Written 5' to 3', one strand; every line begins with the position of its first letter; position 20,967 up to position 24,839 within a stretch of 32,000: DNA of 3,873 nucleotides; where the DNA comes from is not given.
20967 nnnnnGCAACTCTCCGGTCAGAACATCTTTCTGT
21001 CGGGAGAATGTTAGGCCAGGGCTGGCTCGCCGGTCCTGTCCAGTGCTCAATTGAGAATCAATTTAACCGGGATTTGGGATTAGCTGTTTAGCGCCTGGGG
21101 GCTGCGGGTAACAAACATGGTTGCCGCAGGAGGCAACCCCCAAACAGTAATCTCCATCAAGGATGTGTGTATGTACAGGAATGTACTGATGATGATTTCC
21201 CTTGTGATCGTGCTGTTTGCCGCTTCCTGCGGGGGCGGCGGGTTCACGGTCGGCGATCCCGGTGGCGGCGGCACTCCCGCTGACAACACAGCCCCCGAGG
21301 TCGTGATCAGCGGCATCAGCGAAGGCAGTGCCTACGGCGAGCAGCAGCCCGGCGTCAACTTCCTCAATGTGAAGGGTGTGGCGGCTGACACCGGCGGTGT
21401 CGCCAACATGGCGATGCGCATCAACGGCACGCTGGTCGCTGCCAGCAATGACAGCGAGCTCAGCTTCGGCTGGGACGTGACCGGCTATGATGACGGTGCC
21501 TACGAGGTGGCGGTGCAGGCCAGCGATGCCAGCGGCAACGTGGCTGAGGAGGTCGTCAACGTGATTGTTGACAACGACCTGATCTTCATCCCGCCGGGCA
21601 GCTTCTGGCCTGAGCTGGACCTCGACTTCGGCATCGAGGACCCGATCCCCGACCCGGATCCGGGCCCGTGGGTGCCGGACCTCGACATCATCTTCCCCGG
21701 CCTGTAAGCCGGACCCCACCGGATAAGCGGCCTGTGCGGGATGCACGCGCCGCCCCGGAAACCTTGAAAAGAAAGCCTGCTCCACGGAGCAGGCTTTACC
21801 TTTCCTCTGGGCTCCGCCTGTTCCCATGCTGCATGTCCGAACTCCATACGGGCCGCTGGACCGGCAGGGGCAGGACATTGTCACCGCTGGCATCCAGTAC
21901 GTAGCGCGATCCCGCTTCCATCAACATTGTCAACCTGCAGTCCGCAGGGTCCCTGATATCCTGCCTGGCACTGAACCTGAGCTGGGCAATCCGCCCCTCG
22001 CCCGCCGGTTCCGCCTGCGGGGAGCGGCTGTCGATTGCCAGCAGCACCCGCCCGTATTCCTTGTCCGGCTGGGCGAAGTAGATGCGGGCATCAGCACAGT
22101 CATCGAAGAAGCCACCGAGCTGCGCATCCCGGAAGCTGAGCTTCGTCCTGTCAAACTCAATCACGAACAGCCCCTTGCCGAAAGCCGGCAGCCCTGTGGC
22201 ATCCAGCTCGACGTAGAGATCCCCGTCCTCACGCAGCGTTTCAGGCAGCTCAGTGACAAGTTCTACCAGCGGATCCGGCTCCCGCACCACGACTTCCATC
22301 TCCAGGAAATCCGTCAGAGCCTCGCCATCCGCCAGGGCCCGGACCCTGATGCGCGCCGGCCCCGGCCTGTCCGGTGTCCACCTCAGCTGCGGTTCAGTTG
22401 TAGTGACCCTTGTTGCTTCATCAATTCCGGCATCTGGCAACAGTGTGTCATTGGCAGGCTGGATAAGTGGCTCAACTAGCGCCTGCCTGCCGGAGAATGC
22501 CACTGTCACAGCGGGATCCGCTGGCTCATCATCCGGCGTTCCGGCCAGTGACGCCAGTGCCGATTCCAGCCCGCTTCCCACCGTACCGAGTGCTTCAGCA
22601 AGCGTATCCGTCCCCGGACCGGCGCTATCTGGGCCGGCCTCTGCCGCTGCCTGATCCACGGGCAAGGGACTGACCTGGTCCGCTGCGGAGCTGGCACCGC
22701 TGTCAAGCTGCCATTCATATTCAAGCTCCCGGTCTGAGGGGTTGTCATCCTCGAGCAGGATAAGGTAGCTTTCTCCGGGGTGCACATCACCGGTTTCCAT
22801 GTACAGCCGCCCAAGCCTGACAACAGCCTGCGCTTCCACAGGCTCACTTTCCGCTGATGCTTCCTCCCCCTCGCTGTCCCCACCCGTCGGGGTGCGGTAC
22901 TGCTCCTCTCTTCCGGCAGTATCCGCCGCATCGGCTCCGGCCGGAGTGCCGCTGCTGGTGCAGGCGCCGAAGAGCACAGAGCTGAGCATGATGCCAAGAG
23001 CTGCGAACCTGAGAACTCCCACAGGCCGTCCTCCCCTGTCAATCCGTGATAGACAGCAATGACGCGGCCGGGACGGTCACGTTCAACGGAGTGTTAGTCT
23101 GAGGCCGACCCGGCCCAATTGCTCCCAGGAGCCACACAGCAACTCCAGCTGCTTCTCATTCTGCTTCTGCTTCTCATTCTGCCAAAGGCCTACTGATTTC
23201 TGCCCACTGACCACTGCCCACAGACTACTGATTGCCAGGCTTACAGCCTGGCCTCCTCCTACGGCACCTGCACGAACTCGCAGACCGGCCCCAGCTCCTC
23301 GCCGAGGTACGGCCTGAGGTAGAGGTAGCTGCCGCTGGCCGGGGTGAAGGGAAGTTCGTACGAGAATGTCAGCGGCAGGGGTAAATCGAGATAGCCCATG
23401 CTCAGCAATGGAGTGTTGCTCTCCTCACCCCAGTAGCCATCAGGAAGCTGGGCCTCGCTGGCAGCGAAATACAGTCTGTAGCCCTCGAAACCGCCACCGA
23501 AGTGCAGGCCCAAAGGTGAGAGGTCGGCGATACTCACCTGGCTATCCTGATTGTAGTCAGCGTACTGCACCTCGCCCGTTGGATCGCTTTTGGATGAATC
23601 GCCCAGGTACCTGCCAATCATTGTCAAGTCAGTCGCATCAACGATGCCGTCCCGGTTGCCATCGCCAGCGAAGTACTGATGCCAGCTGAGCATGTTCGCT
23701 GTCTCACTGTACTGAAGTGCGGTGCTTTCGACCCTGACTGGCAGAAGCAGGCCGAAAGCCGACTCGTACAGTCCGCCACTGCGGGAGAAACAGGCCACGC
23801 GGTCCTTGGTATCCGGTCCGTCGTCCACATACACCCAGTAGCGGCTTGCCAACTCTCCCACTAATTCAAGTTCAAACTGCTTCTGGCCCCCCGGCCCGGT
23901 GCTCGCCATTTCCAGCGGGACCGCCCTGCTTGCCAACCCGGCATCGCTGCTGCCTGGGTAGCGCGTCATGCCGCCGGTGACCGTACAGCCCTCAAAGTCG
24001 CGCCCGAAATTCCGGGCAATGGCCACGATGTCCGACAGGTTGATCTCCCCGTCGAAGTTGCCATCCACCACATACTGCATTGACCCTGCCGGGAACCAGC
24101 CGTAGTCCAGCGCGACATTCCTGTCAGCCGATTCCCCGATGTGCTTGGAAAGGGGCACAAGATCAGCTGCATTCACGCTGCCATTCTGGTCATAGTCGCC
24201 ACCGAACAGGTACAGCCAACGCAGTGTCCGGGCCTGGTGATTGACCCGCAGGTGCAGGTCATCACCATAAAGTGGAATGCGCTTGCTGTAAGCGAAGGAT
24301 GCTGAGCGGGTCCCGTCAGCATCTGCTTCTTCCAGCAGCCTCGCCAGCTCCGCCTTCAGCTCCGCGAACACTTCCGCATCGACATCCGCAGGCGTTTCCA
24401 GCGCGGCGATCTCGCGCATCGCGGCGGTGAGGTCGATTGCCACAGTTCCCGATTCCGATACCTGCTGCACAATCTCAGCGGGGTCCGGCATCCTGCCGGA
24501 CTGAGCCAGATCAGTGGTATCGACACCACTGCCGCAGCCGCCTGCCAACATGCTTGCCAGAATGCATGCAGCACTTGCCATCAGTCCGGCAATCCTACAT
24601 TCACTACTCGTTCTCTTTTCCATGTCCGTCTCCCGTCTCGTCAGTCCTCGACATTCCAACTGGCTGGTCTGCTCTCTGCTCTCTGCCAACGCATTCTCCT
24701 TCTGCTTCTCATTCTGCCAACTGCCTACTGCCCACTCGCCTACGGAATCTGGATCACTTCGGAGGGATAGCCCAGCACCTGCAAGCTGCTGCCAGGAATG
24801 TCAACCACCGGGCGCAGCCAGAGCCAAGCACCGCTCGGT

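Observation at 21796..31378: Lipoprotein-anchored cohesin-dockerin network with propeller/PKD cargo and no carbohydrate-active enzyme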

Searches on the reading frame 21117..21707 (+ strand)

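Call 3: search_protein_families(library=pfam, proteins=[window:21117-21707:+], max_evalue=1)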
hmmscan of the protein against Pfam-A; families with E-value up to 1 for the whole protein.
window:21117-21707:+ (196 aa): 3 families
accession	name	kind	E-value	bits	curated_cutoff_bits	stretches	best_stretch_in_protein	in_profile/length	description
PF17957.7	Big_7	-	1.3e-06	29.4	24.1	1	82-133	19-70/70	Bacterial Ig domain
PF19077.6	Big_13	-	0.00013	22.8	27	1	93-153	38-102/102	Bacterial Ig-like domain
PF18981.6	InlK_D3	-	0.045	14.3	25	1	126-150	49-74/75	Internalin K domain (D3/D4)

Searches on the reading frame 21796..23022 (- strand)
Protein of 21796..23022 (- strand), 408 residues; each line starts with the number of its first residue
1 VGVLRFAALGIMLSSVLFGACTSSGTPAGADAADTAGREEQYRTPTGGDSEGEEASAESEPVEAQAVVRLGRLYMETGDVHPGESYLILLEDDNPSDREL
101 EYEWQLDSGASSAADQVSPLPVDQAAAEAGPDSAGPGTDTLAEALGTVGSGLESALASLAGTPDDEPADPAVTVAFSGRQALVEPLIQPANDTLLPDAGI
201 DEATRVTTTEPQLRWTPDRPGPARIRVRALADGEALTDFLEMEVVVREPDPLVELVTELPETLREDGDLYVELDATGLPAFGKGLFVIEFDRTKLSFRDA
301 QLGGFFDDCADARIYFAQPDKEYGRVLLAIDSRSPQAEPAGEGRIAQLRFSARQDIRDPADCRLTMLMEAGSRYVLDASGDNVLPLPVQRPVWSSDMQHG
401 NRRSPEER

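Call 3: search_protein_families(library=pfam, proteins=[window:21796-23022:-], max_evalue=1)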
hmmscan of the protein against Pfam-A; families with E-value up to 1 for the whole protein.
window:21796-23022:- (408 aa): 1 family
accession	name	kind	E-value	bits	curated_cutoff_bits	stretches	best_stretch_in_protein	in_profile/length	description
PF19106.5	DUF5793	-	0.076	13.6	25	1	164-209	19-64/157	Family of unknown function (DUF5793)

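Call 12: find_homologous_proteins(query=window:21796-23022:-, max_evalue=0.001)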
Query window:21796-23022:- (408 aa): 1 proteins with E <= 0.001 among 8000 candidates.
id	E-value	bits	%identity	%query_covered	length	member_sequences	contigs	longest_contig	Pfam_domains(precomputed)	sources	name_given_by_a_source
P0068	2.4e-233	793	89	100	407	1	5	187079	-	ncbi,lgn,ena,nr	ncbi:hypothetical protein KDL29_07105 [bacterium]|nr:hypothetical protein [bacterium]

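Call 37: search_protein_families(library=ncbifam, proteins=[window:21796-23022:-], max_evalue=1)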
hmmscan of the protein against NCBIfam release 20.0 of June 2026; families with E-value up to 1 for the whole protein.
window:21796-23022:- (408 aa): 0 families

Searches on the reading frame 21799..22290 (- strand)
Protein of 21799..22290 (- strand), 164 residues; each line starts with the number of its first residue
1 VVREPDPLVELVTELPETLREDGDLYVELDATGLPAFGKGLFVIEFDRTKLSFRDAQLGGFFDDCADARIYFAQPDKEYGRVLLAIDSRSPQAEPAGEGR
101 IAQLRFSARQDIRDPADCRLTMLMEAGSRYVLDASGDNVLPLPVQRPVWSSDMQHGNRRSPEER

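Call 34: find_homologous_proteins(query=window:21799-22290:-, max_evalue=10)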
Query seq(164 aa) (164 aa): 1 proteins with E <= 10 among 111 candidates.
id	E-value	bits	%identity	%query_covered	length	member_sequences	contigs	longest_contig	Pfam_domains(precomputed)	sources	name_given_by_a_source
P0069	4.4e-104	363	100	100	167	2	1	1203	-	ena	-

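Call 44: search_protein_representatives(protein=window:21799-22290:-)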
Query: 164 residues. Proteins with E-value up to 0.001 (for the whole library): 43; up to 1e-10: 33; up to 1e-30: 18. The best 43 are listed.
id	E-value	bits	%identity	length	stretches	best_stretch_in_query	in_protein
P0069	1.4e-104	363.2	100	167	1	1-164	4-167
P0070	3.6e-42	160.2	49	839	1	2-151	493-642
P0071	8.3e-42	159.1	51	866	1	2-151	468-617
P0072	1.0e-40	155.5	50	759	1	2-151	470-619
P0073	2.2e-39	151.2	51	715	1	7-151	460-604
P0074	2.4e-39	151.1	47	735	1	2-152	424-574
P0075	6.1e-39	149.7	49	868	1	2-151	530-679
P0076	1.2e-38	148.8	50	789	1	2-152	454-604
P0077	5.5e-37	143.4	47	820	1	2-151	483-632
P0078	6.8e-37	143.1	45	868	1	5-147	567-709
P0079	3.3e-36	140.9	48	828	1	6-148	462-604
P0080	2.0e-35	138.3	46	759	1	3-153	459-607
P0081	2.9e-35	137.8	46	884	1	3-147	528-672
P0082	1.6e-33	132.1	45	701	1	5-147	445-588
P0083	7.1e-33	130.0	47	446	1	19-153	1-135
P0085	4.2e-32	127.5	39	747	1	6-153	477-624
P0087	8.1e-28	113.6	40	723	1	2-156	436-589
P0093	5.4e-21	91.4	39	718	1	3-143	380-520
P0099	5.5e-16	75.1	31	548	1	2-152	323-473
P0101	4.8e-12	62.3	32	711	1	14-143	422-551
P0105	1.7e-05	41.0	26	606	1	8-145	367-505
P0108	1.1e-04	38.4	25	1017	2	4-127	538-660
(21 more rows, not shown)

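Call 46: search_protein_families(library=pfam, alignment_id=A4, max_evalue=0.01)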
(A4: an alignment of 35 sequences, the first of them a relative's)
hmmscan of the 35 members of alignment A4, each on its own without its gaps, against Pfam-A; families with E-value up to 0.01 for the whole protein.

A. member 1, P0070 (839 aa): 0 families

B. families by the number of members that match (of 35 scanned): 21 families
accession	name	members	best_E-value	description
PF00963.24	Cohesin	29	2.6e-38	Cohesin domain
PF13860.13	FlgD_ig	3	4.5e-11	FlgD Ig-like domain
PF18962.6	Por_Secre_tail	3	3.8e-08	Secretion system C-terminal sorting domain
PF00404.24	Dockerin_1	2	2.2e-07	Dockerin type I domain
PF13585.12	CHU_C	2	0.00046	CHU_C Type IX secretion signal domain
PF14282.11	FlxA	2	0.002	FlxA-like protein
PF17584.7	ComS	1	1.7e-13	Bacillus competence protein S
PF12796.13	Ank_2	1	1.1e-08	Ankyrin repeats (3 copies)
PF13004.13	BACON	1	7.4e-08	Putative binding domain, N-terminal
PF19190.6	BACON_2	1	1.6e-07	Viral BACON domain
PF08819.17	DUF1802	1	2e-07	Domain of unknown function (DUF1802)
PF13857.12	Ank_5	1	4.7e-06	Ankyrin repeats (many copies)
PF00023.36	Ank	1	3.5e-05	Ankyrin repeat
PF13606.12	Ank_3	1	9.8e-05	Ankyrin repeat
PF22380.2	Chp1-like_SPOC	1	0.00013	Chromo domain-containing protein 1-like, SPOC domain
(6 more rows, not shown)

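Call 47: search_protein_families(library=pfam, proteins=[P0071, P0074, P0078, P0085, P0087, P0093, P0099, P0101, P0105, P0108], max_evalue=0.01)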
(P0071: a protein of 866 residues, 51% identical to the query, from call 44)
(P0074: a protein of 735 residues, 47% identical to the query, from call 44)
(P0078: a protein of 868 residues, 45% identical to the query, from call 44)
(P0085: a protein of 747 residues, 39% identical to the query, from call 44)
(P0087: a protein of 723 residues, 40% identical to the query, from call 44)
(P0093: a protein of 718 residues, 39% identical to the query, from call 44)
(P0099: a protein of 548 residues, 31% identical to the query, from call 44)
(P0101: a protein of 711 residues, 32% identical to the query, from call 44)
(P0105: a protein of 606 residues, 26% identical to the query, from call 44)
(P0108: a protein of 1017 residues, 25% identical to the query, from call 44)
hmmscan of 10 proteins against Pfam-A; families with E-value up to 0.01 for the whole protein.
P0071 (866 aa): 6 families
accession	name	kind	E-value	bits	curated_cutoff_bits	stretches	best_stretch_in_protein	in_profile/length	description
PF12796.13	Ank_2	-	1.1e-08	36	27.3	1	777-858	2-79/90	Ankyrin repeats (3 copies)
PF00963.24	Cohesin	-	2.1e-06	28.4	24.1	1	488-580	13-107/139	Cohesin domain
PF13857.12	Ank_5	-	4.7e-06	27.3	27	1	805-846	15-56/56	Ankyrin repeats (many copies)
PF00023.36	Ank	-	3.5e-05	24.3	21.1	1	806-834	2-30/33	Ankyrin repeat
PF13606.12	Ank_3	-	9.8e-05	22.9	22.3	0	806-833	2-29/30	Ankyrin repeat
PF13637.12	Ank_4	-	0.0037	18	22.7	0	810-850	1-41/50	Ankyrin repeats (many copies)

P0074 (735 aa): 1 family
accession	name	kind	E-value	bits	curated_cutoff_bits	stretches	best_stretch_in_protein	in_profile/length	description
PF00963.24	Cohesin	-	6.4e-06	26.8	24.1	1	442-538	11-109/139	Cohesin domain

P0078 (868 aa): 1 family
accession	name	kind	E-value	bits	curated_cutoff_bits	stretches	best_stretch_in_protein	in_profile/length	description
PF00963.24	Cohesin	-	6.8e-07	30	24.1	1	585-681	14-113/139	Cohesin domain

P0085 (747 aa): 1 family
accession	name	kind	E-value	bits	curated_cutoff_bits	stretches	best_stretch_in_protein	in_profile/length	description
PF00963.24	Cohesin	-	0.0055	17.3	24.1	0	513-589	35-114/139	Cohesin domain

P0087 (723 aa): 1 family
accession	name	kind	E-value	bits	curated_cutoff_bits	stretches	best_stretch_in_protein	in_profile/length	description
PF00963.24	Cohesin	-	0.00035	21.2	24.1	1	476-545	35-105/139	Cohesin domain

P0093 (718 aa): 1 family
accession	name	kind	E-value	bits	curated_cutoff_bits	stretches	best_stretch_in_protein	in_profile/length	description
PF00963.24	Cohesin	-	0.0098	16.5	24.1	0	419-494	35-110/139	Cohesin domain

P0099 (548 aa): 1 family
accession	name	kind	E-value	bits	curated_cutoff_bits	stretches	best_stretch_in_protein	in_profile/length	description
PF00963.24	Cohesin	-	9.3e-07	29.6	24.1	1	331-443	2-116/139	Cohesin domain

P0101 (711 aa): 0 families

P0105 (606 aa): 1 family
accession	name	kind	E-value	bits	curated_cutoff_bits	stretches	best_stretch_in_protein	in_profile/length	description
PF00963.24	Cohesin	-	0.0049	17.5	24.1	0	381-473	13-106/139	Cohesin domain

P0108 (1017 aa): 5 families
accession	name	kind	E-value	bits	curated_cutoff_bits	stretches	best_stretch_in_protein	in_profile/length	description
PF13860.13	FlgD_ig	-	4.5e-11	43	27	1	950-1004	21-75/79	FlgD Ig-like domain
PF00963.24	Cohesin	-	4.9e-09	36.9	24.1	1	795-895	12-117/139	Cohesin domain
PF18962.6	Por_Secre_tail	-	0.00013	22.6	27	1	934-1013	2-73/75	Secretion system C-terminal sorting domain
PF00404.24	Dockerin_1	-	0.0015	19.1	22.9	1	689-755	1-51/57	Dockerin type I domain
PF13585.12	CHU_C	-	0.0027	18.2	27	0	954-1005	29-74/86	CHU_C Type IX secretion signal domain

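Call 48: list_cluster_members(proteins=[P0070, P0071, P0074, P0078, P0085, P0087, P0099, P0101, P0105, P0108])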
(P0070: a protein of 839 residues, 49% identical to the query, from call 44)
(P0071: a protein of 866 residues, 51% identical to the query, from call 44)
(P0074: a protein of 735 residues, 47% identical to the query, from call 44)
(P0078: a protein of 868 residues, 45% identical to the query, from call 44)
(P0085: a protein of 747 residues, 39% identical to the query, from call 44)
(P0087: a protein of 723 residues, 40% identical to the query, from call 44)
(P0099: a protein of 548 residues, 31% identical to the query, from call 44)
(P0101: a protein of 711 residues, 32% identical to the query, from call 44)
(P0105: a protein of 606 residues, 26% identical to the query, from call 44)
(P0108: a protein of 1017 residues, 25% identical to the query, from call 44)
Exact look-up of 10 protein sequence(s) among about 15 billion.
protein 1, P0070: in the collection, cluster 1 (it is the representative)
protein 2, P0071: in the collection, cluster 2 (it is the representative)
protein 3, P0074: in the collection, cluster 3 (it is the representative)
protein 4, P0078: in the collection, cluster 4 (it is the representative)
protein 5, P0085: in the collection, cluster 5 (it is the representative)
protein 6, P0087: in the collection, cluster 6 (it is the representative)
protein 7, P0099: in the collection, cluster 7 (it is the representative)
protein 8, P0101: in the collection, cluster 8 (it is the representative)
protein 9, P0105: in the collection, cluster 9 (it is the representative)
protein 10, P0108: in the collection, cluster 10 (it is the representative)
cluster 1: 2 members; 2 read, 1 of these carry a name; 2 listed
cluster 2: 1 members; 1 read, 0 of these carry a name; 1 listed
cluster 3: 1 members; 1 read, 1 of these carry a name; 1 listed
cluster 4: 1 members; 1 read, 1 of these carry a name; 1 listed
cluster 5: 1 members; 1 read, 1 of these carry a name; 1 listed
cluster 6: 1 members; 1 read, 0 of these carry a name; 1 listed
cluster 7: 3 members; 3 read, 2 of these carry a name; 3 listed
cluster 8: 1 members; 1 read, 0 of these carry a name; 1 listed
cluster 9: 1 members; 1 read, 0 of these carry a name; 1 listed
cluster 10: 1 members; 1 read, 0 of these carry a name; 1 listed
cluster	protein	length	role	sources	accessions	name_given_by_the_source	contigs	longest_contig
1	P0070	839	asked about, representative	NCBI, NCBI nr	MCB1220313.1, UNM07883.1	MAG: hypothetical protein H7A35_13630 [Planctomycetales bacterium] | hypothetical protein [bacterium]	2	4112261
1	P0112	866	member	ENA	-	-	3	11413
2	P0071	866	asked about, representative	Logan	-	-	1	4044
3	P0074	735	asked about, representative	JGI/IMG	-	hypothetical protein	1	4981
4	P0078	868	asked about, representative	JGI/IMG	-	hypothetical protein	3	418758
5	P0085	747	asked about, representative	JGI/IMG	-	hypothetical protein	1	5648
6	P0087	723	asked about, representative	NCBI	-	-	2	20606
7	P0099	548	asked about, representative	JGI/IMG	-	hypothetical protein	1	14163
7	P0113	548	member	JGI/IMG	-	hypothetical protein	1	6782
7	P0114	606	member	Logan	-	-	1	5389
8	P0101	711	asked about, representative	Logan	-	-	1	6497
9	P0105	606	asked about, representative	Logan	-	-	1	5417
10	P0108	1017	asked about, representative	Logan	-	-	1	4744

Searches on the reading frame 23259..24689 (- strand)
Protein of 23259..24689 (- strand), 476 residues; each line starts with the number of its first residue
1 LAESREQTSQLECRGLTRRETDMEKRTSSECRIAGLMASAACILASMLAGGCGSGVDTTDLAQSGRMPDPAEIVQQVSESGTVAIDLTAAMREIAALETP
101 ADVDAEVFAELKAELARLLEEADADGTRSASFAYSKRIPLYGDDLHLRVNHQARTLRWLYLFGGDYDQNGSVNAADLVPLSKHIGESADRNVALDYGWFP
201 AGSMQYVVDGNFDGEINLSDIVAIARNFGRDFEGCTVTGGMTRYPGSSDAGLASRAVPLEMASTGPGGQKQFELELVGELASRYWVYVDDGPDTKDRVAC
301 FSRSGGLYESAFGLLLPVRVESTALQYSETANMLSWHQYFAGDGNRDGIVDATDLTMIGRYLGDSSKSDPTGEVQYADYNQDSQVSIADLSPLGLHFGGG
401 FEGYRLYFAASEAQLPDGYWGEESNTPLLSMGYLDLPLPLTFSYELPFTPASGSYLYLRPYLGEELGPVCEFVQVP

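Call 3: search_protein_families(library=pfam, proteins=[window:23259-24689:-], max_evalue=1)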
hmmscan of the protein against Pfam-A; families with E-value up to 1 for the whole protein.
window:23259-24689:- (476 aa): 3 families
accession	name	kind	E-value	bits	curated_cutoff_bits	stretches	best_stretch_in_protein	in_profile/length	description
PF00404.24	Dockerin_1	-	1.6e-14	54.3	22.9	2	341-391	1-50/57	Dockerin type I domain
PF13499.12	EF-hand_7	-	0.17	12.7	30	0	343-389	12-61/67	EF-hand domain pair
PF13405.12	EF-hand_6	-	0.38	11.1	25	0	209-229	10-30/30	EF-hand domain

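Call 37: search_protein_families(library=ncbifam, proteins=[window:23259-24689:-], max_evalue=1)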
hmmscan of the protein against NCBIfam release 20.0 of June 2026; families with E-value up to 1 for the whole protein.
window:23259-24689:- (476 aa): 1 family
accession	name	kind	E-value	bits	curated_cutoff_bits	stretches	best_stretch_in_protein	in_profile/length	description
NF049990.1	CellobisidaseCelK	equivalog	0.13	10.4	1700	1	337-392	825-877/889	cellulose 1,4-beta-cellobiosidase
